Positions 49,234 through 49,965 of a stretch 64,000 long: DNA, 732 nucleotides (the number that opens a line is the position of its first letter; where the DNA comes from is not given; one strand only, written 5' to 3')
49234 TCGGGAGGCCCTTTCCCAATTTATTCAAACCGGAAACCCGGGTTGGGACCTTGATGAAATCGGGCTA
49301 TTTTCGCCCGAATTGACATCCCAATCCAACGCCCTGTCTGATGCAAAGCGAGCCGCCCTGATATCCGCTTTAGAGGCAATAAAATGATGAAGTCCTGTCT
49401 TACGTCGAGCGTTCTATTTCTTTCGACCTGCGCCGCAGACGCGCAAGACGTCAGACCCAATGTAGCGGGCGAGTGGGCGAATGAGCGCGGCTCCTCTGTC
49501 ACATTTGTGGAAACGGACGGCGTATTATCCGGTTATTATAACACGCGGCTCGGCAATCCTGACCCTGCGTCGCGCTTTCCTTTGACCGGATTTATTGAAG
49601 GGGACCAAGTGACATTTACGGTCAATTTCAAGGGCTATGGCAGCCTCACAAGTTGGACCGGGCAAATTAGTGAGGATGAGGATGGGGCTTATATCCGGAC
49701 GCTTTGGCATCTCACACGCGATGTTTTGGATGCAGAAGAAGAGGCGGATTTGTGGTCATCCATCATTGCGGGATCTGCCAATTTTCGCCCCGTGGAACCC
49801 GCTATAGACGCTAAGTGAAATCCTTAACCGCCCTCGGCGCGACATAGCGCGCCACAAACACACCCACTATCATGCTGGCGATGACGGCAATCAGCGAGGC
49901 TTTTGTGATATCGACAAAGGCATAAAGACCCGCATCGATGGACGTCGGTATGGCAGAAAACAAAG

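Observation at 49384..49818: Avidin homolog lacking the Asn118/Asp128 biotin contact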

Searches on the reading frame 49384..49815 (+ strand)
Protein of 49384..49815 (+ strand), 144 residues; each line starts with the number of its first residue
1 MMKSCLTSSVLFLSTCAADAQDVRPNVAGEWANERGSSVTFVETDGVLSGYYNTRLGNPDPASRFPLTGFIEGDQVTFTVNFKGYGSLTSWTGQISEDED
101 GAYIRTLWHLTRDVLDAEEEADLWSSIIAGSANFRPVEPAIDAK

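Call 3: search_protein_families(library=pfam, proteins=[window:49384-49815:+], max_evalue=0.01)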
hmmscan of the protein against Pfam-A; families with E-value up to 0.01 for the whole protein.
window:49384-49815:+ (144 aa): 1 family
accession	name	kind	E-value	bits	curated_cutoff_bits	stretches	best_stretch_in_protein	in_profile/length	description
PF01382.22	Avidin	-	2.4e-18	67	24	1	26-134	1-115/116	Avidin family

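Call 4: search_solved_structures(query=window:49384-49815:+, max_evalue=1, show_alignments=5)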
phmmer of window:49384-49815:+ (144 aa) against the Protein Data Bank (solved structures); distinct sequences matched with E-value up to 1: 177 (the best 60 are shown).
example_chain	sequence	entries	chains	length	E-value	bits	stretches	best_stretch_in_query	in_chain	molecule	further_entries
6s50_A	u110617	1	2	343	1.4e-13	54.3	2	26-140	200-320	Streptavidin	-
2uyw_A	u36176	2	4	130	1.4e-08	38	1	24-135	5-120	XENAVIDIN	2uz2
2c4i_A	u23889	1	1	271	2.7e-08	37.1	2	26-119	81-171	AVIDIN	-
1sws_A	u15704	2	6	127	3.8e-08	36.6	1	26-140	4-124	PROTEIN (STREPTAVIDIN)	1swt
1swh_A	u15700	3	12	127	4.3e-08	36.5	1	26-140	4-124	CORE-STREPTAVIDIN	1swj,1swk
1mep_A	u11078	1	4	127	4.5e-08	36.4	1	26-140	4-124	Streptavidin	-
7ouq_A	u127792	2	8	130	4.6e-08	36.4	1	24-111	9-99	wilavidin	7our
6y2m_AAA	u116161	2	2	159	4.7e-08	36.3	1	25-140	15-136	Streptavidin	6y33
7p8y_A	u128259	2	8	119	5.6e-08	36.1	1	24-111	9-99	Wilavidin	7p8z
6y25_AAA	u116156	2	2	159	6.1e-08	36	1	25-140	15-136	Streptavidin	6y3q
2qcb_A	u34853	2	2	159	1.2e-07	35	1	26-140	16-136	Streptavidin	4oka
3t6f_A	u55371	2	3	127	1.2e-07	35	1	26-140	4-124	Streptavidin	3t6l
9edk_A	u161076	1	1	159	1.3e-07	34.9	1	26-140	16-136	Streptavidin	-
1i9h_A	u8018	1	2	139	1.4e-07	34.8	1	23-140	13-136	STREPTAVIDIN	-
1stp_A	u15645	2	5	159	1.8e-07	34.4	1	23-140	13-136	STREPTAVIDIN COMPLEX WITH BIOTIN | Streptavidin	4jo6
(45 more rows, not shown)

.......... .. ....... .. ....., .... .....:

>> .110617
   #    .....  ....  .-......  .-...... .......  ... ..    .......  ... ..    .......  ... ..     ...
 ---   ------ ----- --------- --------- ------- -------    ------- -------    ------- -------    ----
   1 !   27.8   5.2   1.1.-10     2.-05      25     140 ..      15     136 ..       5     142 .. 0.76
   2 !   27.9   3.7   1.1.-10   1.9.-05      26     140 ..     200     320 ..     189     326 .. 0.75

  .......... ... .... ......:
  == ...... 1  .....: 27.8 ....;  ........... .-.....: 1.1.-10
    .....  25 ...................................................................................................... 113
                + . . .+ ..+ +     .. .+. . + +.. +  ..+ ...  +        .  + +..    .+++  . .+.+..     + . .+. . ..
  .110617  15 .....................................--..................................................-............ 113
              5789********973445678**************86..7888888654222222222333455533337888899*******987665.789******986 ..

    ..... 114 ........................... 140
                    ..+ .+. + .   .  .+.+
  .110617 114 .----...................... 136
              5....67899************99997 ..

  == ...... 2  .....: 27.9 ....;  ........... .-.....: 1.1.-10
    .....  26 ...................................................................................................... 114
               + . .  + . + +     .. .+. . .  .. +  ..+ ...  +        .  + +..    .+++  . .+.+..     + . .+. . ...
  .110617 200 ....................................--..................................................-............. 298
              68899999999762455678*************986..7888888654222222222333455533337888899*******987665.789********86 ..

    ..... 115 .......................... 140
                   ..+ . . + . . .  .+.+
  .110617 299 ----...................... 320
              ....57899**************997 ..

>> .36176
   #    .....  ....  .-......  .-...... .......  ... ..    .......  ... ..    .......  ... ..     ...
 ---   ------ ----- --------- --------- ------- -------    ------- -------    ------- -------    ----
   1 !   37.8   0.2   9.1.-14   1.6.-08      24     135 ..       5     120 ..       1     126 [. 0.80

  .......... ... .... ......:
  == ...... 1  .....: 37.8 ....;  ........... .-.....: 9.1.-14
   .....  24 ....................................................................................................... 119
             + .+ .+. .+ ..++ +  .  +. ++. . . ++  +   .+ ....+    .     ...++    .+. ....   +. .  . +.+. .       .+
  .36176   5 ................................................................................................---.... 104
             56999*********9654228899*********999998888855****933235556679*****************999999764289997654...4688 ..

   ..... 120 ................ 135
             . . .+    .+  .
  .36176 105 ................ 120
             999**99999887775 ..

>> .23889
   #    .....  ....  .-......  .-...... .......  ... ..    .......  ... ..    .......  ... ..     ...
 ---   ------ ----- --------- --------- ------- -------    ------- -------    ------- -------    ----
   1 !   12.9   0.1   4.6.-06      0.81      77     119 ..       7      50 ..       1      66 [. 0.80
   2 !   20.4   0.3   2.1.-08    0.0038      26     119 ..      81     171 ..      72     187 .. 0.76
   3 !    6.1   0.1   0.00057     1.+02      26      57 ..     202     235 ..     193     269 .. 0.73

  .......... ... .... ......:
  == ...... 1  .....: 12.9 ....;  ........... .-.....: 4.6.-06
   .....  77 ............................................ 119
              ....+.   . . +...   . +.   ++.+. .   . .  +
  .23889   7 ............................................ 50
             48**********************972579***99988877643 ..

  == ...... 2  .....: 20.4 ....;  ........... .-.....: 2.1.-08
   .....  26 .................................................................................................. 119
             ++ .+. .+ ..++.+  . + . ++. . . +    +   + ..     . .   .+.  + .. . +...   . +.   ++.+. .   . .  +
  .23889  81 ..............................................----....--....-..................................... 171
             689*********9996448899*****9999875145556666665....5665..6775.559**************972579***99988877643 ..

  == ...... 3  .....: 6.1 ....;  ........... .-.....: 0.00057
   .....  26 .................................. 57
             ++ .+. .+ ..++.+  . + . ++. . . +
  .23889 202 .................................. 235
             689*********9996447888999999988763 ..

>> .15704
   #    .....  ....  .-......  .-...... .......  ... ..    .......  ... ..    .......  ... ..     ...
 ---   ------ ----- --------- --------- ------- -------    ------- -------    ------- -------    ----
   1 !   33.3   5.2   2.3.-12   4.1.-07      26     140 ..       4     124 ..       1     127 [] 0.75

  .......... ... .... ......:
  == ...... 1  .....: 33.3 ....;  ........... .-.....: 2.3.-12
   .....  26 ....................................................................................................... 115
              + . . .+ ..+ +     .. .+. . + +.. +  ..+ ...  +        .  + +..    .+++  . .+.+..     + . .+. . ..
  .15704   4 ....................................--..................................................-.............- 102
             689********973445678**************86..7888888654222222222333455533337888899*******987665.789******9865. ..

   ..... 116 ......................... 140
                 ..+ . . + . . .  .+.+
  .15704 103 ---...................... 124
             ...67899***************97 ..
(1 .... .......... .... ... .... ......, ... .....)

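Call 5: find_homologous_proteins(query=window:49384-49815:+, max_evalue=0.001)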
Query window:49384-49815:+ (144 aa): 181 proteins with E <= 0.001 among 217 candidates; the best 120 are listed.
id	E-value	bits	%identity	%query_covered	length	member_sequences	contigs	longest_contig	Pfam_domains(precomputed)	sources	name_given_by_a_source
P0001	2.3e-91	321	99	100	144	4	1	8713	PF01382.24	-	-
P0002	3.1e-74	266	84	96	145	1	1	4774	PF01382.24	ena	-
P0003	1.8e-73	263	83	97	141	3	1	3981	PF01382.24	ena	-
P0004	2.0e-72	260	79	100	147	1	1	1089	PF01382.24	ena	-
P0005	1.3e-71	257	83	95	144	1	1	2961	PF01382.24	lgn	-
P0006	1.4e-70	254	80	96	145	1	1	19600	PF01382.24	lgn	-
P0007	3.4e-70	252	78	99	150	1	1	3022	PF01382.24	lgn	-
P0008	3.9e-70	252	80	96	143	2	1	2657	PF01382.24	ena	-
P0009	4.9e-70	252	79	98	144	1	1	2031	PF01382.24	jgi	-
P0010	7.0e-70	251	77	100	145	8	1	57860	PF01382.24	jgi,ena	-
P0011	1.1e-69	251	79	96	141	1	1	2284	PF01382.24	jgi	-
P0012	6.2e-69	248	80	95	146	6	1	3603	PF01382.24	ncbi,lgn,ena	-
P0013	1.2e-68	247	78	95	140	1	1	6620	PF01382.24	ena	-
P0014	2.0e-68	247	78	96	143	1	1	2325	PF01382.24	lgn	-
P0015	4.0e-68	246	78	96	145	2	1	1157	PF01382.24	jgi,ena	-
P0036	6.9e-62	226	76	94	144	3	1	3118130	PF01382.24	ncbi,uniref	ncbi:avidin/streptavidin family protein [Litorimonas sp. WD9-15]|uniref:avidin/streptavidin family p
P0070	4.7e-57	210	76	88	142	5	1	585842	PF01382.24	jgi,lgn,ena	jgi:hypothetical protein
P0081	3.3e-50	188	62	94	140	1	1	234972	PF01382.24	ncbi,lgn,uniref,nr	ncbi:avidin/streptavidin family protein [Hellea balneolensis]|uniref:avidin/streptavidin family prot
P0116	1.6e-47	179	63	87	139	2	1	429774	PF01382.24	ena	-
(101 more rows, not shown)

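Call 6: search_protein_families(library=ncbifam, proteins=[window:49384-49815:+], max_evalue=0.01)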
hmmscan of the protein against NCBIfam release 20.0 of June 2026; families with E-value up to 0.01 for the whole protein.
window:49384-49815:+ (144 aa): 1 family
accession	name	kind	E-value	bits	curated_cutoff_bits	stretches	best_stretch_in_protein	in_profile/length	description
NF047623.1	Stavidin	equivalog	6.6e-09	35.9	300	1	16-140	30-160/183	streptavidin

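Call 13: find_encoding_contigs(protein=P0036, flank=6000, max_places=3)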
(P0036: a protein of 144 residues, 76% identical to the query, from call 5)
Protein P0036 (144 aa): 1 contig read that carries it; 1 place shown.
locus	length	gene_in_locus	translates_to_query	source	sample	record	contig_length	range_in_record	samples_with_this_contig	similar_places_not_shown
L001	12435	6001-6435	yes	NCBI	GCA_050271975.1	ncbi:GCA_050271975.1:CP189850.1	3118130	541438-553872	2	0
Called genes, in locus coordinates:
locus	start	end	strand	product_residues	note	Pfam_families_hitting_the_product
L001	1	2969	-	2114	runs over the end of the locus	PF23619:Ig_VWA7 (faint), PF04151:PPC (weak), PF00353:HemolysinCabind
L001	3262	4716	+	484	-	PF03606:DcuC (weak), PF03553:Na_H_antiporter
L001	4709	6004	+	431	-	PF00135:COesterase, PF20434:BD-FAE, PF00326:Peptidase_S9 (faint), PF07859:Abhydrolase_3 (weak)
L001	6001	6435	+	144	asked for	PF01382:Avidin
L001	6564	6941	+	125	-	-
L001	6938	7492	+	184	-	-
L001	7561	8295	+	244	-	-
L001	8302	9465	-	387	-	PF00226:DnaJ, PF01556:DnaJ_C, PF00684:DnaJ_CXXCXGXG, PF27439:DnaJ_C_2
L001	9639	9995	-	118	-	-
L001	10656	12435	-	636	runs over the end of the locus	PF00012:HSP70, PF06723:MreB_Mbl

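Call 14: find_encoding_contigs(protein=P0081, flank=6000, max_places=2)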
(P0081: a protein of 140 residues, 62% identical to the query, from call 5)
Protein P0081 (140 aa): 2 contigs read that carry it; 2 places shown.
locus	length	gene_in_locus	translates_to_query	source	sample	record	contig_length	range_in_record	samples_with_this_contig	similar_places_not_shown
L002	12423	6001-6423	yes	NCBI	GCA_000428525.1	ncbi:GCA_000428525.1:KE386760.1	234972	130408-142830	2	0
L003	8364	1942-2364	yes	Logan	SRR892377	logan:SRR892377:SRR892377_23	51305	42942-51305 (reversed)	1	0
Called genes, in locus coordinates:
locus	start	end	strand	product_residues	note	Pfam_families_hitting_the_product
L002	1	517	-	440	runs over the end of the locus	PF07690:MFS_1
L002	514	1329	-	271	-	PF01553:Acyltransferase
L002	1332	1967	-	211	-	PF00440:TetR_N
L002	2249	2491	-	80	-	-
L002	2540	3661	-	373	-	-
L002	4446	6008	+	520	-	PF03553:Na_H_antiporter, PF03606:DcuC (weak)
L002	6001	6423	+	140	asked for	PF01382:Avidin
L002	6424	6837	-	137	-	-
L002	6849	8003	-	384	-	PF00226:DnaJ, PF01556:DnaJ_C, PF00684:DnaJ_CXXCXGXG, PF27439:DnaJ_C_2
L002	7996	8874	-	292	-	PF05050:Methyltransf_21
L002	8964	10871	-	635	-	PF00012:HSP70, PF06723:MreB_Mbl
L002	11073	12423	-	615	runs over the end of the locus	PF13428:TPR_14 (faint), PF14559:TPR_19 (faint), PF13431:TPR_17 (faint)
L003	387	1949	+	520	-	PF03553:Na_H_antiporter, PF03606:DcuC (weak)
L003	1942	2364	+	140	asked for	PF01382:Avidin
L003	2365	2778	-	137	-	-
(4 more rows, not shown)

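Call 15: find_encoding_contigs(protein=P0116, flank=6000, max_places=2)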
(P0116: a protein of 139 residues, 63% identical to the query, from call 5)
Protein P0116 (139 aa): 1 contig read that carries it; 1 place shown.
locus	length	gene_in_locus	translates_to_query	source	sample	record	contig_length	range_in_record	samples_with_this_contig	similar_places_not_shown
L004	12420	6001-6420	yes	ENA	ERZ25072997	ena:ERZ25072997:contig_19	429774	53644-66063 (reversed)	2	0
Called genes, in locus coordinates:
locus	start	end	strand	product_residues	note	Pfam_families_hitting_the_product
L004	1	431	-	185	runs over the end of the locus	PF03358:FMN_red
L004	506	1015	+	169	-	-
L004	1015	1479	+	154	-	PF00903:Glyoxalase, PF13669:Glyoxalase_4 (weak)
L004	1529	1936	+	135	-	PF08281:Sigma70_r4_2 (weak), PF00196:GerE, PF13936:HTH_38 (weak)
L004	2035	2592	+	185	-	PF13858:DUF4199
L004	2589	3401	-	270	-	PF01113:DapB_N, PF05173:DapB_C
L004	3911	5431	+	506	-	PF03553:Na_H_antiporter, PF03606:DcuC (weak)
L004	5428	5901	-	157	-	PF07484:Collar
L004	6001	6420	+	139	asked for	PF01382:Avidin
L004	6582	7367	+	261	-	PF01590:GAF, PF00196:GerE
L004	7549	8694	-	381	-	PF00226:DnaJ, PF01556:DnaJ_C, PF00684:DnaJ_CXXCXGXG, PF27439:DnaJ_C_2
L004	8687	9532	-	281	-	PF05050:Methyltransf_21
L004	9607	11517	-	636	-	PF00012:HSP70, PF06723:MreB_Mbl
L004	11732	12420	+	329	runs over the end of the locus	PF02517:Rce1-like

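Call 16: find_encoding_contigs(protein=P0070, flank=6000, max_places=2)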
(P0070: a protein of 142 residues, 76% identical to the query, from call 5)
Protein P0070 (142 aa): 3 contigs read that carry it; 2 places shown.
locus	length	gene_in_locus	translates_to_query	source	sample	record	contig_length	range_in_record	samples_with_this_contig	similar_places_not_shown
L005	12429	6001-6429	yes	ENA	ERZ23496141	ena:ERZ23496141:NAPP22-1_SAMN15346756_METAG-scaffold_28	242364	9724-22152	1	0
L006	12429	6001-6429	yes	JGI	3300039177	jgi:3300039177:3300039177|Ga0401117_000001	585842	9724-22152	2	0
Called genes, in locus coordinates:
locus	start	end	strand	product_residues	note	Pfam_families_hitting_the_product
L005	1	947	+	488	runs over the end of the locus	PF02366:PMT, PF13231:PMT_2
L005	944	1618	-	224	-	PF01625:PMSR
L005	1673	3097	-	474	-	PF00875:DNA_photolyase, PF03441:FAD_binding_7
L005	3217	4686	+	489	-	PF03553:Na_H_antiporter, PF03606:DcuC (weak)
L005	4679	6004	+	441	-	PF00135:COesterase, PF20434:BD-FAE, PF07859:Abhydrolase_3 (weak)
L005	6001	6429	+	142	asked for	PF01382:Avidin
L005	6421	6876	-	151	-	-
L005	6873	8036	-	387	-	PF00226:DnaJ, PF01556:DnaJ_C, PF00684:DnaJ_CXXCXGXG, PF27439:DnaJ_C_2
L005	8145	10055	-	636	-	PF00012:HSP70, PF06723:MreB_Mbl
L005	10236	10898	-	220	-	PF06940:DUF1287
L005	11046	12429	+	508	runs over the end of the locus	PF01384:PHO4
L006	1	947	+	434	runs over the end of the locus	PF02366:PMT, PF13231:PMT_2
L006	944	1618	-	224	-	PF01625:PMSR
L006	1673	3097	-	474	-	PF00875:DNA_photolyase, PF03441:FAD_binding_7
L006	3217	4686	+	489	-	PF03553:Na_H_antiporter, PF03606:DcuC (weak)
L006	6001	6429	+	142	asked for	PF01382:Avidin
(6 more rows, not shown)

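Call 23: predict_structure(alignment_id=A1)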
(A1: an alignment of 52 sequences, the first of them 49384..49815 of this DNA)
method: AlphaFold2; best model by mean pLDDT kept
length: 144 residues; sequences in the alignment: 52
mean_pLDDT: 86.0   pTM: 0.74
mean pLDDT of the five models: 86.0, 81.4, 80.1, 79.9, 76.5
residues with pLDDT >= 90: 85; 70-90: 29; 50-70: 28; < 50: 2
segments of 3 or more residues with pLDDT < 50: none
pLDDT, mean of each block of 10 residues (from residue 1): 60 67 85 95 97 81 89 96 87 96 96 90 91 89 51
secondary structure, 60 per line:
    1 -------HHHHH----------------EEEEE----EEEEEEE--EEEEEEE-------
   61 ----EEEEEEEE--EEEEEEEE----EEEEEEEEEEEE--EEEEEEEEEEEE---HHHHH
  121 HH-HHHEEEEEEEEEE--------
elements in order: H8-12 E29-33 E38-44 E47-53 E65-72 E75-82 E87-98 E101-112 H116-122 E127-136

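Call 24: search_protein_representatives(protein=window:49384-49815:+)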
Query: 144 residues. Proteins with E-value up to 0.001 (for the whole library): 503; up to 1e-10: 151; up to 1e-30: 6. The best 150 are listed.
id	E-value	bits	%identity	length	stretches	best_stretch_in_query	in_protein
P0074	2.4e-52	193.0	79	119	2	1-105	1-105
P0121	7.5e-43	162.2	58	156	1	24-138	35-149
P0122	4.2e-41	156.5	58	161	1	19-136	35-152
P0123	5.3e-37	143.2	52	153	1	7-143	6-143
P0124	5.5e-37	143.2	54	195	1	15-136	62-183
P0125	1.0e-35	139.0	56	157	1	21-137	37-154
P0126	1.5e-28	115.8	49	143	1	10-138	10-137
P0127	1.3e-27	112.8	50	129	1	24-138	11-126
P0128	3.4e-27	111.4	62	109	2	77-139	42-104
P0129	1.2e-26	109.6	34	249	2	25-134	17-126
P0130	2.6e-26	108.6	42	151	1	24-136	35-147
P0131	3.3e-25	104.9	41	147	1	18-135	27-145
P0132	4.1e-25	104.7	47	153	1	26-139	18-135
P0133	1.0e-24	103.4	44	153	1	22-136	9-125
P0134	2.1e-23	99.1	43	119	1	27-137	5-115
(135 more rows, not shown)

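Call 28: fold_search(model_id=the predicted structure, library=pdb)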
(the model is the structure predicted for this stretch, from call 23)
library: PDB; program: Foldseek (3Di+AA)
matches with E <= 10: 742; with E <= 0.001: 168
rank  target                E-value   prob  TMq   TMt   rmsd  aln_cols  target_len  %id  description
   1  1i9h_A                1.5e-08  1.00  0.66  0.78   2.7       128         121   30  CORE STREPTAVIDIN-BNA COMPLEX (released 2001-09-12)
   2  5hlm_A                1.9e-08  1.00  0.66  0.82   2.5       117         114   32  Crystal structure of avidin complex with a ferrocene biotin derivative (released 2017-01-18)
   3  7zn1_B                2.7e-08  1.00  0.65  0.82   2.6       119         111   31  Avidin + Biotin-Tempo (released 2023-05-10)
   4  3t2x_C                2.7e-08  1.00  0.61  0.75   3.4       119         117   24  Structure of shwanavidin low affinity mutant (F43A) (released 2012-04-11)
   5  2uyw_D                2.9e-08  1.00  0.68  0.81   2.9       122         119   29  Crystal structure of Xenavidin (released 2008-05-27)
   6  3t2x_A                2.9e-08  1.00  0.61  0.73   3.6       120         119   23  Structure of shwanavidin low affinity mutant (F43A) (released 2012-04-11)
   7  1str_B                2.9e-08  1.00  0.62  0.71   3.9       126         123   31  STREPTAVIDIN DIMERIZED BY DISULFIDE-BONDED PEPTIDE AC-CHPQNT-NH2 DIMER (released 1996-03-08)
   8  3szi_L                3.2e-08  1.00  0.64  0.75   3.7       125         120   22  Structure of apo shwanavidin (P21 form) (released 2012-04-25)
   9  2uyw_A                3.4e-08  1.00  0.67  0.80   2.9       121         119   29  Crystal structure of Xenavidin (released 2008-05-27)
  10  9qnz_D                3.5e-08  1.00  0.65  0.74   2.8       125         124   30  Streptavidin 112Y-121W-124F with a thiophenol cofactor as artificial hydrogen atom transferase (released 2025-11-12)
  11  7our_C                3.5e-08  1.00  0.62  0.74   4.5       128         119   29  Wilavidin apo form (P1 form) (released 2021-11-17)
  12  5hlm_C                3.7e-08  1.00  0.67  0.81   2.6       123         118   28  Crystal structure of avidin complex with a ferrocene biotin derivative (released 2017-01-18)
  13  2uz2_A                3.9e-08  1.00  0.66  0.82   2.9       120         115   29  Crystal structure of Xenavidin (released 2008-06-03)
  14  5hlm_B                4.2e-08  1.00  0.66  0.87   1.9       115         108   30  Crystal structure of avidin complex with a ferrocene biotin derivative (released 2017-01-18)
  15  1nbx_A                4.2e-08  1.00  0.65  0.77   3.1       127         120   29  Streptavidin Mutant Y43A at 1.70A Resolution (released 2003-09-02)
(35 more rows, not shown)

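Call 56: find_encoding_contigs(protein=P0123, flank=5000, max_places=2)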
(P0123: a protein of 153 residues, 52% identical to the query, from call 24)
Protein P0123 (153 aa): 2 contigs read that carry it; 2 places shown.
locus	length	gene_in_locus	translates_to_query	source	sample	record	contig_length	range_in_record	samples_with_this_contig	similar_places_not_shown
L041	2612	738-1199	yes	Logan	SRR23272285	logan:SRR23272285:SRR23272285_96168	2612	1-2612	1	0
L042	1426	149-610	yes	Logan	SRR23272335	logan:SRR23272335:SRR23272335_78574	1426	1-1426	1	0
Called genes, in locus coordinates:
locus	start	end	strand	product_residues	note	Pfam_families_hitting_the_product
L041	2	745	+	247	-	?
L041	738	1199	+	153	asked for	PF01382:Avidin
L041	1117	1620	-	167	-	-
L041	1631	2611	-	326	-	?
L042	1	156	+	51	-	?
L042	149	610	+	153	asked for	PF01382:Avidin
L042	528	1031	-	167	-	-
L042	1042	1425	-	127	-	?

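Call 57: find_encoding_contigs(protein=P0126, flank=5000, max_places=2)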
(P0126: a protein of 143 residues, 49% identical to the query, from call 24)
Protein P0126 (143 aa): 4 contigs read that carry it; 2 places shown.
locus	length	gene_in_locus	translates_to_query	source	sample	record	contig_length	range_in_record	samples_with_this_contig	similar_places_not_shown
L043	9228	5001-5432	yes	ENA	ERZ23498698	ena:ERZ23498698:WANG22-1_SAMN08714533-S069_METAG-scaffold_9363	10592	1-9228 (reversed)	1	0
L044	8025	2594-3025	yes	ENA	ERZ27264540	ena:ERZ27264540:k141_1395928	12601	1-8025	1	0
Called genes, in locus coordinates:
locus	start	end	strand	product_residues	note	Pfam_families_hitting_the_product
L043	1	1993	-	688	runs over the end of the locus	PF03412:Peptidase_C39, PF02463:SMC_N (weak), PF00664:ABC_membrane, PF00005:ABC_tran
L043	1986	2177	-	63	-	-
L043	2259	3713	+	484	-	PF03553:Na_H_antiporter, PF03606:DcuC (weak)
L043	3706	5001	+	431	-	PF00135:COesterase, PF20434:BD-FAE, PF00326:Peptidase_S9 (weak), PF07859:Abhydrolase_3 (weak)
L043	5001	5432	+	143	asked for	PF01382:Avidin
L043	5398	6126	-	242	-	PF07719:TPR_2 (faint), PF13174:TPR_6 (faint), PF13181:TPR_8 (faint), PF00515:TPR_1 (faint), PF13432:TPR_16 (weak), PF14559:TPR_19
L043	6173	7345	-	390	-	PF00226:DnaJ, PF01556:DnaJ_C, PF00684:DnaJ_CXXCXGXG, PF27439:DnaJ_C_2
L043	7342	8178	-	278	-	PF05050:Methyltransf_21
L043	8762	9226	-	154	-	?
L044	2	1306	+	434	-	?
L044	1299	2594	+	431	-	PF00135:COesterase, PF20434:BD-FAE, PF00326:Peptidase_S9 (weak), PF07859:Abhydrolase_3 (weak)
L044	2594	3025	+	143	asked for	PF01382:Avidin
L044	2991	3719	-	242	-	PF07719:TPR_2 (faint), PF13174:TPR_6 (faint), PF13181:TPR_8 (faint), PF00515:TPR_1 (faint), PF13432:TPR_16 (weak), PF14559:TPR_19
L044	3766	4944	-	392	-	PF00226:DnaJ, PF01556:DnaJ_C, PF00684:DnaJ_CXXCXGXG, PF27439:DnaJ_C_2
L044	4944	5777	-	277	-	PF05050:Methyltransf_21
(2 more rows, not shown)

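Call 58: find_encoding_contigs(protein=P0130, flank=5000, max_places=2)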
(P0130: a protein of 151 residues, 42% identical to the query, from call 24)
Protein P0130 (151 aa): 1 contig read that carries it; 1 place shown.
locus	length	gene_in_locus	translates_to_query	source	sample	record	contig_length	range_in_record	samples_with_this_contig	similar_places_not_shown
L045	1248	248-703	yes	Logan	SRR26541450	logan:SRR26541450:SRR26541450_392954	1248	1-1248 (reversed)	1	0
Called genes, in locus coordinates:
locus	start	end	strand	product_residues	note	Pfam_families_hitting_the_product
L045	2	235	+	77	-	?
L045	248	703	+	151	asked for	PF01382:Avidin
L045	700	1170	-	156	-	-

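Call 59: search_protein_families(library=pfam, proteins=[L041:2-745:+], max_evalue=0.001)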
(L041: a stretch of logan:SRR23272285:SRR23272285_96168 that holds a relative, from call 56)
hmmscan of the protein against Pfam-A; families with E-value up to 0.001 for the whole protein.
L041:2-745:+ (247 aa): 2 families
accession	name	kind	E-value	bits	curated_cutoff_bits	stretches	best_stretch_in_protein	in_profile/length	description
PF03553.21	Na_H_antiporter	-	7.8e-42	144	23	1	33-244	94-303/303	Na+/H+ antiporter family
PF03606.21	DcuC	-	2.6e-08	33.3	23.1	1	25-218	249-434/461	C4-dicarboxylate anaerobic carrier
